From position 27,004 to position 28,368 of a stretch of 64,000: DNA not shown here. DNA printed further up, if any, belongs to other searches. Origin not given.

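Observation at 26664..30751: ParA/MinD-type ATPase fused to a glycogen-binding CBM48 domain, clustered with a membrane protein and a GH57 glucan enzyme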

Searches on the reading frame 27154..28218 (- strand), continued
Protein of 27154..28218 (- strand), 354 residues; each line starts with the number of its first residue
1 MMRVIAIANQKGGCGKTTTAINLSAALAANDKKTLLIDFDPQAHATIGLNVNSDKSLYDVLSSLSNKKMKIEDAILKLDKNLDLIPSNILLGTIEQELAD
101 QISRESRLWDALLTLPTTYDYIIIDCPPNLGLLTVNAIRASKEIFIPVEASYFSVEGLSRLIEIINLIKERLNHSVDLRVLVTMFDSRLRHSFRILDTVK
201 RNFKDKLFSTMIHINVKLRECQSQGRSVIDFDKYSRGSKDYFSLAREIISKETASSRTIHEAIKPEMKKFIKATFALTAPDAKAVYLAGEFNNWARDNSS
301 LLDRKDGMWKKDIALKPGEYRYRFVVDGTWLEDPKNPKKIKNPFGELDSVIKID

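Call 5: find_homologous_proteins(query=window:27154-28218:-, max_evalue=1e-10)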
Query window:27154-28218:- (354 aa): 7983 proteins with E <= 1e-10 among 8000 candidates; the best 120 are listed.
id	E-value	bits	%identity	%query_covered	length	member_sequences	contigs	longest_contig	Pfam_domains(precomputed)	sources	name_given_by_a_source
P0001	2.6e-229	778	100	100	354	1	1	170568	PF00142.25,PF02922.25,PF10609.16,PF16561.12,PF01656.30,PF13614.13,PF09140.18,PF06564.19,PF02374.22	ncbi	ncbi:MAG: AAA family ATPase [Candidatus Omnitrophota bacterium]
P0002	5.3e-182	623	78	99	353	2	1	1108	PF00142.25,PF02922.25,PF10609.16,PF16561.12,PF01656.30,PF13614.13,PF09140.18,PF06564.19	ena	-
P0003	1.4e-181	621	78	99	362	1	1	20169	PF00142.25,PF02922.25,PF10609.16,PF16561.12,PF01656.30,PF13614.13,PF09140.18,PF06564.19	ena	-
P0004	5.5e-181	619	77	100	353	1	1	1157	PF00142.25,PF02922.25,PF10609.16,PF16561.12,PF01656.30,PF13614.13,PF09140.18,PF06564.19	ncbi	-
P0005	1.2e-180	618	77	100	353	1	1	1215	PF00142.25,PF02922.25,PF10609.16,PF16561.12,PF01656.30,PF13614.13,PF09140.18,PF06564.19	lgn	-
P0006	1.0e-141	490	61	99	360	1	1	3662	PF00142.25,PF02922.25,PF10609.16,PF16561.12,PF01656.30,PF13614.13,PF09140.18,PF06564.19,PF02374.22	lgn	-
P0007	5.1e-141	488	59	100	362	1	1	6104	PF00142.25,PF02922.25,PF10609.16,PF16561.12,PF01656.30,PF13614.13,PF09140.18,PF06564.19,PF02374.22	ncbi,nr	ncbi:MAG: AAA family ATPase [Candidatus Omnitrophica bacterium]|nr:AAA family ATPase [Candidatus Omn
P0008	3.4e-140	485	61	100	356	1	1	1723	PF00142.25,PF02922.25,PF10609.16,PF16561.12,PF01656.30,PF13614.13,PF09140.18,PF06564.19,PF02374.22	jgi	jgi:chromosome partitioning protein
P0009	1.8e-139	483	58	99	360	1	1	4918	PF00142.25,PF02922.25,PF10609.16,PF16561.12,PF01656.30,PF13614.13,PF07015.18,PF09140.18,PF06564.19,PF02374.22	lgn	-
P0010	1.8e-139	483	61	99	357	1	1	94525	PF00142.25,PF02922.25,PF10609.16,PF16561.12,PF01656.30,PF13614.13,PF07015.18,PF09140.18,PF06564.19,PF02374.22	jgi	jgi:chromosome partitioning protein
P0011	2.2e-139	483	61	99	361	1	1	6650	PF00142.25,PF10609.16,PF16561.12,PF01656.30,PF13614.13,PF07015.18,PF09140.18,PF06564.19,PF02374.22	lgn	-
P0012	4.6e-139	482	59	99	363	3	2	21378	PF00142.25,PF02922.25,PF10609.16,PF16561.12,PF01656.30,PF13614.13,PF09140.18,PF06564.19,PF02374.22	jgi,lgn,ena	-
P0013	5.6e-139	481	60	99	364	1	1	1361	PF00142.25,PF02922.25,PF10609.16,PF16561.12,PF01656.30,PF13614.13,PF09140.18,PF06564.19,PF02374.22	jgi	jgi:chromosome partitioning protein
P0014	8.9e-139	481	58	99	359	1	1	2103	PF00142.25,PF02922.25,PF10609.16,PF16561.12,PF01656.30,PF13614.13,PF09140.18,PF06564.19,PF02374.22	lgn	-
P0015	9.2e-139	481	58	99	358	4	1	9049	PF00142.25,PF02922.25,PF10609.16,PF16561.12,PF01656.30,PF13614.13,PF09140.18,PF06564.19,PF02374.22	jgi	-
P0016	1.5e-138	480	58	100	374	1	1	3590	PF00142.25,PF02922.25,PF10609.16,PF16561.12,PF01656.30,PF13614.13,PF09140.18,PF06564.19,PF02374.22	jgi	jgi:chromosome partitioning protein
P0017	2.1e-138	479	60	99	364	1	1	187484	PF00142.25,PF02922.25,PF10609.16,PF16561.12,PF01656.30,PF13614.13,PF07015.18,PF09140.18,PF06564.19,PF02374.22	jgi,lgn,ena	-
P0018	2.1e-138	479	59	100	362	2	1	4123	PF00142.25,PF02922.25,PF10609.16,PF16561.12,PF01656.30,PF13614.13,PF09140.18,PF06564.19,PF02374.22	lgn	-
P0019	2.5e-138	479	59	99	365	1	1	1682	PF00142.25,PF02922.25,PF10609.16,PF16561.12,PF01656.30,PF13614.13,PF09140.18,PF06564.19,PF02374.22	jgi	jgi:chromosome partitioning protein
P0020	3.4e-138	479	59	99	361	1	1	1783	PF00142.25,PF02922.25,PF10609.16,PF16561.12,PF01656.30,PF13614.13,PF09140.18,PF06564.19,PF02374.22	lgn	-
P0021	4.6e-138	478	59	99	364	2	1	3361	PF00142.25,PF02922.25,PF10609.16,PF16561.12,PF01656.30,PF13614.13,PF09140.18,PF06564.19,PF02374.22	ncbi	-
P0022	5.9e-138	478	58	100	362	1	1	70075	PF00142.25,PF02922.25,PF10609.16,PF16561.12,PF01656.30,PF13614.13,PF09140.18,PF06564.19,PF02374.22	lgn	-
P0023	6.1e-138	478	58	99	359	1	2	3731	PF00142.25,PF02922.25,PF10609.16,PF16561.12,PF01656.30,PF13614.13,PF09140.18,PF06564.19,PF02374.22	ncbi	-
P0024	7.3e-138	478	59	99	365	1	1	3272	PF00142.25,PF02922.25,PF10609.16,PF16561.12,PF01656.30,PF13614.13,PF09140.18,PF06564.19,PF02374.22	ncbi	-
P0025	8.1e-138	477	60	99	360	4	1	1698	PF00142.25,PF02922.25,PF10609.16,PF16561.12,PF01656.30,PF13614.13,PF09140.18,PF06564.19,PF02374.22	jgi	jgi:chromosome partitioning protein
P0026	9.4e-138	477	59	100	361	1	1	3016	PF00142.25,PF02922.25,PF10609.16,PF16561.12,PF01656.30,PF13614.13,PF09140.18,PF06564.19,PF02374.22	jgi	-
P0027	1.0e-137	477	59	99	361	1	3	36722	PF00142.25,PF02922.25,PF10609.16,PF16561.12,PF01656.30,PF13614.13,PF09140.18,PF06564.19,PF02374.22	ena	-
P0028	1.1e-137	477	58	99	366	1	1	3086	PF00142.25,PF02922.25,PF10609.16,PF16561.12,PF01656.30,PF13614.13,PF07015.18,PF09140.18,PF06564.19,PF02374.22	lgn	-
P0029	1.5e-137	477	58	99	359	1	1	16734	PF00142.25,PF02922.25,PF10609.16,PF16561.12,PF01656.30,PF13614.13,PF09140.18,PF06564.19,PF02374.22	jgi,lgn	jgi:chromosome partitioning protein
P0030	1.6e-137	477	59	99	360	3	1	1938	PF00142.25,PF02922.25,PF10609.16,PF16561.12,PF01656.30,PF13614.13,PF07015.18,PF09140.18,PF06564.19,PF02374.22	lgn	-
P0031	1.8e-137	476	58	99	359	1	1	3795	PF00142.25,PF10609.16,PF16561.12,PF01656.30,PF13614.13,PF09140.18,PF06564.19,PF02374.22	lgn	-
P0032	2.1e-137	476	57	99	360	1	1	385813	PF00142.25,PF02922.25,PF10609.16,PF16561.12,PF01656.30,PF13614.13,PF09140.18,PF06564.19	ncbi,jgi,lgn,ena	ncbi:MAG: AAA family ATPase [Candidatus Omnitrophota bacterium]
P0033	2.2e-137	476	59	99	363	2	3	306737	PF00142.25,PF02922.25,PF10609.16,PF16561.12,PF01656.30,PF13614.13,PF07015.18,PF09140.18,PF06564.19,PF02374.22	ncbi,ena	-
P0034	2.2e-137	476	59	99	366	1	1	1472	PF00142.25,PF02922.25,PF10609.16,PF16561.12,PF01656.30,PF13614.13,PF09140.18,PF06564.19,PF02374.22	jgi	jgi:chromosome partitioning protein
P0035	2.3e-137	476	57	99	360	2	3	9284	PF00142.25,PF10609.16,PF16561.12,PF01656.30,PF13614.13,PF09140.18,PF06564.19,PF02374.22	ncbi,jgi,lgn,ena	-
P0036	2.4e-137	476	57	99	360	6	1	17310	PF00142.25,PF02922.25,PF10609.16,PF16561.12,PF01656.30,PF13614.13,PF09140.18,PF06564.19,PF02374.22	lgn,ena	-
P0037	4.1e-137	475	58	99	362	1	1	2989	PF00142.25,PF02922.25,PF10609.16,PF16561.12,PF01656.30,PF13614.13,PF09140.18,PF06564.19,PF02374.22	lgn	-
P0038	4.2e-137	475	57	99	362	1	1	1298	PF00142.25,PF02922.25,PF10609.16,PF16561.12,PF01656.30,PF13614.13,PF09140.18,PF06564.19,PF02374.22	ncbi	-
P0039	4.2e-137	475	59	99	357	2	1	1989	PF00142.25,PF02922.25,PF10609.16,PF16561.12,PF01656.30,PF13614.13,PF07015.18,PF09140.18,PF06564.19,PF02374.22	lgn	-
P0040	4.2e-137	475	58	99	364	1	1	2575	PF00142.25,PF02922.25,PF10609.16,PF16561.12,PF01656.30,PF13614.13,PF09140.18,PF06564.19,PF02374.22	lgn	-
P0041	4.4e-137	475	58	99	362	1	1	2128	PF00142.25,PF02922.25,PF10609.16,PF16561.12,PF01656.30,PF13614.13,PF09140.18,PF06564.19,PF02374.22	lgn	-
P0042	4.6e-137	475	59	99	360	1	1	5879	PF00142.25,PF02922.25,PF10609.16,PF16561.12,PF01656.30,PF13614.13,PF07015.18,PF09140.18,PF06564.19,PF02374.22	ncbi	-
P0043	5.0e-137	475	58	99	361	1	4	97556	PF00142.25,PF02922.25,PF10609.16,PF16561.12,PF01656.30,PF13614.13,PF09140.18,PF06564.19,PF02374.22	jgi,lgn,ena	-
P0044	5.4e-137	475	58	99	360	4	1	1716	PF00142.25,PF02922.25,PF10609.16,PF16561.12,PF01656.30,PF13614.13,PF09140.18,PF06564.19,PF02374.22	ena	-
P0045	5.8e-137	475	58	99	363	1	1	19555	PF00142.25,PF10609.16,PF16561.12,PF01656.30,PF13614.13,PF09140.18,PF06564.19,PF02374.22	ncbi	-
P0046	6.5e-137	474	59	99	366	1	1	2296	PF00142.25,PF02922.25,PF10609.16,PF16561.12,PF01656.30,PF13614.13,PF09140.18,PF06564.19,PF02374.22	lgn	-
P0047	6.6e-137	474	58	99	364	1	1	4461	PF00142.25,PF10609.16,PF16561.12,PF01656.30,PF13614.13,PF09140.18,PF06564.19,PF02374.22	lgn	-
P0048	6.9e-137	474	58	99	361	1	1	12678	PF00142.25,PF02922.25,PF10609.16,PF16561.12,PF01656.30,PF13614.13,PF09140.18,PF06564.19,PF02374.22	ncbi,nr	ncbi:MAG: AAA family ATPase [Candidatus Omnitrophota bacterium]|nr:AAA family ATPase [Candidatus Omn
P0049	7.7e-137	474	58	99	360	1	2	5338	PF00142.25,PF10609.16,PF16561.12,PF01656.30,PF13614.13,PF07015.18,PF09140.18,PF06564.19,PF02374.22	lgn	-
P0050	8.2e-137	474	58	99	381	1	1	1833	PF00142.25,PF02922.25,PF10609.16,PF16561.12,PF01656.30,PF13614.13,PF09140.18,PF06564.19,PF02374.22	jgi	-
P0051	9.8e-137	474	59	99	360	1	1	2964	PF00142.25,PF02922.25,PF10609.16,PF16561.12,PF01656.30,PF13614.13,PF09140.18,PF06564.19,PF02374.22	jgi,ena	-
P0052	1.1e-136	474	58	99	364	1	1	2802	PF00142.25,PF02922.25,PF10609.16,PF16561.12,PF01656.30,PF13614.13,PF09140.18,PF06564.19,PF02374.22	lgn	-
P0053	1.1e-136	474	57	100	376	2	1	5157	PF00142.25,PF02922.25,PF10609.16,PF16561.12,PF01656.30,PF13614.13,PF09140.18,PF06564.19,PF02374.22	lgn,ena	-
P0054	1.2e-136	474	58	99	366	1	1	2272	PF00142.25,PF02922.25,PF10609.16,PF16561.12,PF01656.30,PF13614.13,PF09140.18,PF06564.19,PF02374.22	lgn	-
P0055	1.2e-136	474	58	99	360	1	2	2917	PF00142.25,PF02922.25,PF10609.16,PF16561.12,PF01656.30,PF13614.13,PF09140.18,PF06564.19,PF02374.22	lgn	-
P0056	1.5e-136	473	58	99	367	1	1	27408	PF00142.25,PF02922.25,PF10609.16,PF16561.12,PF01656.30,PF13614.13,PF09140.18,PF06564.19,PF02374.22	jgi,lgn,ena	-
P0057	1.6e-136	473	58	99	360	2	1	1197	PF00142.25,PF02922.25,PF10609.16,PF16561.12,PF01656.30,PF13614.13,PF07015.18,PF09140.18,PF06564.19,PF02374.22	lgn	-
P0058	1.7e-136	473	58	99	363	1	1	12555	PF00142.25,PF02922.25,PF10609.16,PF16561.12,PF01656.30,PF13614.13,PF09140.18,PF06564.19,PF02374.22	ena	-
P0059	1.9e-136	473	56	100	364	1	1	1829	PF00142.25,PF02922.25,PF10609.16,PF16561.12,PF01656.30,PF13614.13,PF07015.18,PF09140.18,PF06564.19,PF02374.22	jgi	-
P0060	1.9e-136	473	57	100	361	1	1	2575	PF00142.25,PF02922.25,PF10609.16,PF16561.12,PF01656.30,PF13614.13,PF09140.18,PF06564.19,PF02374.22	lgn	-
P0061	1.9e-136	473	59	99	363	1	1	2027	PF00142.25,PF10609.16,PF16561.12,PF01656.30,PF13614.13,PF09140.18,PF06564.19,PF02374.22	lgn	-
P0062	2.0e-136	473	58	99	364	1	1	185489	PF00142.25,PF02922.25,PF10609.16,PF16561.12,PF01656.30,PF13614.13,PF07015.18,PF09140.18,PF06564.19,PF02374.22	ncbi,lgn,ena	-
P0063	2.2e-136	473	57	99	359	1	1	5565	PF00142.25,PF02922.25,PF10609.16,PF16561.12,PF01656.30,PF13614.13,PF09140.18,PF06564.19,PF02374.22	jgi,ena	-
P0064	2.3e-136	473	60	99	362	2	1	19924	PF00142.25,PF02922.25,PF10609.16,PF16561.12,PF01656.30,PF13614.13,PF07015.18,PF09140.18,PF06564.19,PF02374.22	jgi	-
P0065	2.4e-136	473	57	99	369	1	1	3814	PF00142.25,PF02922.25,PF10609.16,PF16561.12,PF01656.30,PF13614.13,PF09140.18,PF06564.19,PF02374.22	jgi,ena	-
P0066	2.5e-136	473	58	100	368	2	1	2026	PF00142.25,PF02922.25,PF10609.16,PF16561.12,PF01656.30,PF13614.13,PF09140.18,PF06564.19,PF02374.22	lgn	-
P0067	2.8e-136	472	58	100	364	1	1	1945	PF00142.25,PF02922.25,PF10609.16,PF16561.12,PF01656.30,PF13614.13,PF09140.18,PF06564.19,PF02374.22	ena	-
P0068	3.0e-136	472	56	99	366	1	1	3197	PF00142.25,PF02922.25,PF10609.16,PF16561.12,PF01656.30,PF13614.13,PF09140.18,PF06564.19,PF02374.22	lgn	-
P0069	3.4e-136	472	58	99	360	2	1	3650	PF00142.25,PF02922.25,PF10609.16,PF16561.12,PF01656.30,PF13614.13,PF07015.18,PF09140.18,PF06564.19,PF02374.22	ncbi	-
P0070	3.9e-136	472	59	99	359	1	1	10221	PF00142.25,PF10609.16,PF16561.12,PF01656.30,PF13614.13,PF09140.18,PF06564.19,PF02374.22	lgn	-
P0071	4.1e-136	472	57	100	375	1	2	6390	PF00142.25,PF02922.25,PF10609.16,PF16561.12,PF01656.30,PF13614.13,PF09140.18,PF06564.19,PF02374.22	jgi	-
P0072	4.4e-136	472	59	100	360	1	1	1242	PF00142.25,PF02922.25,PF10609.16,PF16561.12,PF01656.30,PF13614.13,PF09140.18,PF06564.19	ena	-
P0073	4.7e-136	472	58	100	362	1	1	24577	PF00142.25,PF02922.25,PF10609.16,PF16561.12,PF01656.30,PF13614.13,PF09140.18,PF06564.19,PF02374.22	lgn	-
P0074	5.0e-136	472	57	99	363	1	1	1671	PF00142.25,PF02922.25,PF10609.16,PF16561.12,PF01656.30,PF13614.13,PF09140.18,PF06564.19,PF02374.22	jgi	-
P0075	5.5e-136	471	58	99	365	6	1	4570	PF00142.25,PF02922.25,PF10609.16,PF16561.12,PF01656.30,PF13614.13,PF09140.18,PF06564.19,PF02374.22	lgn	-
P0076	5.6e-136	471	56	99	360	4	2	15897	PF00142.25,PF02922.25,PF10609.16,PF16561.12,PF01656.30,PF13614.13,PF09140.18,PF06564.19,PF02374.22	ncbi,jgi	-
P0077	5.6e-136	471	55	99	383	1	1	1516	PF00142.25,PF02922.25,PF10609.16,PF16561.12,PF01656.30,PF13614.13,PF07015.18,PF09140.18,PF06564.19,PF02374.22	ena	-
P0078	5.7e-136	471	58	99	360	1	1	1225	PF00142.25,PF02922.25,PF10609.16,PF16561.12,PF01656.30,PF13614.13,PF07015.18,PF09140.18,PF06564.19,PF02374.22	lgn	-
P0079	5.7e-136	471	59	99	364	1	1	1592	PF00142.25,PF02922.25,PF10609.16,PF16561.12,PF01656.30,PF13614.13,PF09140.18,PF06564.19,PF02374.22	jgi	jgi:chromosome partitioning protein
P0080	6.4e-136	471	58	99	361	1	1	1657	PF00142.25,PF10609.16,PF16561.12,PF01656.30,PF13614.13,PF09140.18,PF06564.19,PF02374.22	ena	-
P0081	6.4e-136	471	58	99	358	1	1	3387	PF00142.25,PF02922.25,PF10609.16,PF16561.12,PF01656.30,PF13614.13,PF09140.18,PF06564.19,PF02374.22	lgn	-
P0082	6.4e-136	471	57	99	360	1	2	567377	PF00142.25,PF02922.25,PF10609.16,PF16561.12,PF01656.30,PF13614.13,PF09140.18,PF06564.19,PF02374.22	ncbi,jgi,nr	ncbi:MAG: ParA family protein [Candidatus Omnitrophota bacterium]|jgi:chromosome partitioning protei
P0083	6.6e-136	471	58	99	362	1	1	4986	PF00142.25,PF02922.25,PF10609.16,PF16561.12,PF01656.30,PF13614.13,PF09140.18,PF06564.19,PF02374.22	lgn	-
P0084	7.1e-136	471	55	99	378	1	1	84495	PF00142.25,PF02922.25,PF10609.16,PF16561.12,PF01656.30,PF13614.13,PF09140.18,PF06564.19,PF02374.22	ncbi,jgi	jgi:chromosome partitioning protein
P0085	7.3e-136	471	57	99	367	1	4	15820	PF00142.25,PF02922.25,PF10609.16,PF16561.12,PF01656.30,PF13614.13,PF09140.18,PF06564.19,PF02374.22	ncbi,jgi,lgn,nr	ncbi:MAG: chromosome partitioning protein ParA [Candidatus Omnitrophica bacterium]|nr:chromosome par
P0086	7.5e-136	471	58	99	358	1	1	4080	PF00142.25,PF02922.25,PF10609.16,PF16561.12,PF01656.30,PF13614.13,PF09140.18,PF06564.19,PF02374.22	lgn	-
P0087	7.9e-136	471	57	100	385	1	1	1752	PF00142.25,PF02922.25,PF10609.16,PF16561.12,PF01656.30,PF13614.13,PF09140.18,PF06564.19,PF02374.22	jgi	jgi:chromosome partitioning protein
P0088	8.0e-136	471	59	99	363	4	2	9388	PF00142.25,PF02922.25,PF10609.16,PF16561.12,PF01656.30,PF13614.13,PF09140.18,PF06564.19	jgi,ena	-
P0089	8.1e-136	471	58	99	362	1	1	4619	PF00142.25,PF10609.16,PF16561.12,PF01656.30,PF13614.13,PF09140.18,PF06564.19,PF02374.22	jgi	jgi:chromosome partitioning protein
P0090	8.2e-136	471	57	99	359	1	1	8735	PF00142.25,PF02922.25,PF10609.16,PF16561.12,PF01656.30,PF13614.13,PF07015.18,PF09140.18,PF06564.19,PF02374.22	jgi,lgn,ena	-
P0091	8.6e-136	471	58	99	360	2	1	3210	PF00142.25,PF02922.25,PF10609.16,PF16561.12,PF01656.30,PF13614.13,PF09140.18,PF06564.19,PF02374.22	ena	-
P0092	8.8e-136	471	58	99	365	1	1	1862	PF00142.25,PF02922.25,PF10609.16,PF16561.12,PF01656.30,PF13614.13,PF09140.18,PF06564.19,PF02374.22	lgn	-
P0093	8.9e-136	471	57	99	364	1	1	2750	PF00142.25,PF02922.25,PF10609.16,PF16561.12,PF01656.30,PF13614.13,PF09140.18,PF06564.19,PF02374.22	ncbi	-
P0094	9.2e-136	471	56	99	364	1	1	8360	PF00142.25,PF02922.25,PF10609.16,PF16561.12,PF01656.30,PF13614.13,PF07015.18,PF09140.18,PF06564.19,PF02374.22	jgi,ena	jgi:chromosome partitioning protein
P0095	9.3e-136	471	58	99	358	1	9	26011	PF00142.25,PF02922.25,PF10609.16,PF16561.12,PF01656.30,PF13614.13,PF09140.18,PF06564.19,PF02374.22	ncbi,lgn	-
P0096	1.1e-135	470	58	99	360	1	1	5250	PF00142.25,PF02922.25,PF10609.16,PF16561.12,PF01656.30,PF13614.13,PF09140.18,PF06564.19,PF02374.22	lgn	-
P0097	1.1e-135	470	57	100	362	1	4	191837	PF00142.25,PF02922.25,PF10609.16,PF16561.12,PF01656.30,PF13614.13,PF09140.18,PF06564.19,PF02374.22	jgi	jgi:chromosome partitioning protein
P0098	1.1e-135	470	57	99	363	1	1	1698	PF00142.25,PF02922.25,PF10609.16,PF16561.12,PF01656.30,PF13614.13,PF09140.18,PF06564.19,PF02374.22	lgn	-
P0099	1.1e-135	470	58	99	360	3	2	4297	PF00142.25,PF02922.25,PF10609.16,PF16561.12,PF01656.30,PF13614.13,PF07015.18,PF09140.18,PF06564.19,PF02374.22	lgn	-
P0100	1.3e-135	470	56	99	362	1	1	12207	PF00142.25,PF02922.25,PF10609.16,PF16561.12,PF01656.30,PF13614.13,PF09140.18,PF06564.19,PF02374.22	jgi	-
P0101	1.3e-135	470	56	99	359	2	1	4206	PF00142.25,PF10609.16,PF16561.12,PF01656.30,PF13614.13,PF09140.18,PF06564.19,PF02374.22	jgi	jgi:chromosome partitioning protein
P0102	1.5e-135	470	60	99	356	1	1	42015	PF00142.25,PF02922.25,PF10609.16,PF16561.12,PF01656.30,PF13614.13,PF07015.18,PF09140.18,PF06564.19,PF02374.22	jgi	-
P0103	1.6e-135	470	58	99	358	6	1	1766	PF00142.25,PF02922.25,PF10609.16,PF16561.12,PF01656.30,PF13614.13,PF09140.18,PF06564.19,PF02374.22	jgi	-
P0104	1.9e-135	470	57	99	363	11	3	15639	PF00142.25,PF02922.25,PF10609.16,PF16561.12,PF01656.30,PF13614.13,PF09140.18,PF06564.19,PF02374.22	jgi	-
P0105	2.0e-135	470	56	99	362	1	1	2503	PF00142.25,PF02922.25,PF10609.16,PF16561.12,PF01656.30,PF13614.13,PF09140.18,PF06564.19,PF02374.22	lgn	-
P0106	2.2e-135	469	58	99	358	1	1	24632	PF00142.25,PF02922.25,PF10609.16,PF16561.12,PF01656.30,PF13614.13,PF09140.18,PF06564.19,PF02374.22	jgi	jgi:chromosome partitioning protein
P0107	2.2e-135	469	57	99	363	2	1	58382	PF00142.25,PF02922.25,PF10609.16,PF16561.12,PF01656.30,PF13614.13,PF09140.18,PF06564.19,PF02374.22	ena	-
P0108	2.3e-135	469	59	100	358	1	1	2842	PF00142.25,PF10609.16,PF16561.12,PF01656.30,PF13614.13,PF09140.18,PF06564.19,PF02374.22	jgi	jgi:chromosome partitioning protein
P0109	2.4e-135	469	58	99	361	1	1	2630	PF00142.25,PF02922.25,PF10609.16,PF16561.12,PF01656.30,PF13614.13,PF07015.18,PF09140.18,PF06564.19,PF02374.22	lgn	-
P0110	2.5e-135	469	58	99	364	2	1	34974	PF00142.25,PF02922.25,PF10609.16,PF16561.12,PF01656.30,PF13614.13,PF09140.18,PF06564.19,PF02374.22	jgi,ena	-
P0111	2.5e-135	469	58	99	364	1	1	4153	PF00142.25,PF02922.25,PF10609.16,PF16561.12,PF01656.30,PF22058.3,PF13614.13,PF09140.18,PF06564.19,PF02374.22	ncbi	-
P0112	2.7e-135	469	57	100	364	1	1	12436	PF00142.25,PF02922.25,PF10609.16,PF16561.12,PF01656.30,PF13614.13,PF07015.18,PF09140.18,PF06564.19,PF02374.22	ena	-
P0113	2.7e-135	469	57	99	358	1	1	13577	PF00142.25,PF02922.25,PF10609.16,PF16561.12,PF01656.30,PF13614.13,PF09140.18,PF06564.19,PF02374.22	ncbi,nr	ncbi:MAG: AAA family ATPase [Candidatus Omnitrophica bacterium]|nr:AAA family ATPase [Candidatus Omn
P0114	2.8e-135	469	58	99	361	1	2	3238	PF00142.25,PF02922.25,PF10609.16,PF16561.12,PF01656.30,PF13614.13,PF09140.18,PF06564.19,PF02374.22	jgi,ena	-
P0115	3.1e-135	469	56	100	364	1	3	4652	PF00142.25,PF02922.25,PF10609.16,PF16561.12,PF01656.30,PF13614.13,PF07015.18,PF09140.18,PF06564.19,PF02374.22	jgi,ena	-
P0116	3.2e-135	469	58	99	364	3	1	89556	PF00142.25,PF10609.16,PF16561.12,PF01656.30,PF13614.13,PF09140.18,PF06564.19,PF02374.22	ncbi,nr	ncbi:MAG: hypothetical protein A2166_00555 [Omnitrophica WOR_2 bacterium RBG_13_41_10]|nr:MAG: hypot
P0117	3.3e-135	469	57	99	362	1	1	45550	PF00142.25,PF02922.25,PF10609.16,PF16561.12,PF01656.30,PF13614.13,PF09140.18,PF06564.19,PF02374.22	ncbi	ncbi:MAG: AAA family ATPase [Candidatus Omnitrophota bacterium]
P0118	3.4e-135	469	57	100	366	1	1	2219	PF00142.25,PF02922.25,PF10609.16,PF16561.12,PF01656.30,PF13614.13,PF09140.18,PF06564.19,PF02374.22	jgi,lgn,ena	-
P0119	3.4e-135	469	58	99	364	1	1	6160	PF00142.25,PF02922.25,PF10609.16,PF16561.12,PF01656.30,PF13614.13,PF09140.18,PF06564.19,PF02374.22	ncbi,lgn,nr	ncbi:MAG: AAA family ATPase [Candidatus Omnitrophica bacterium]|nr:AAA family ATPase [Candidatus Omn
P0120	3.8e-135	469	58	99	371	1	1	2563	PF00142.25,PF02922.25,PF10609.16,PF16561.12,PF01656.30,PF13614.13,PF09140.18,PF06564.19,PF02374.22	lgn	-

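Call 8: find_encoding_contigs(protein=P0001, flank=10000, max_places=3)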
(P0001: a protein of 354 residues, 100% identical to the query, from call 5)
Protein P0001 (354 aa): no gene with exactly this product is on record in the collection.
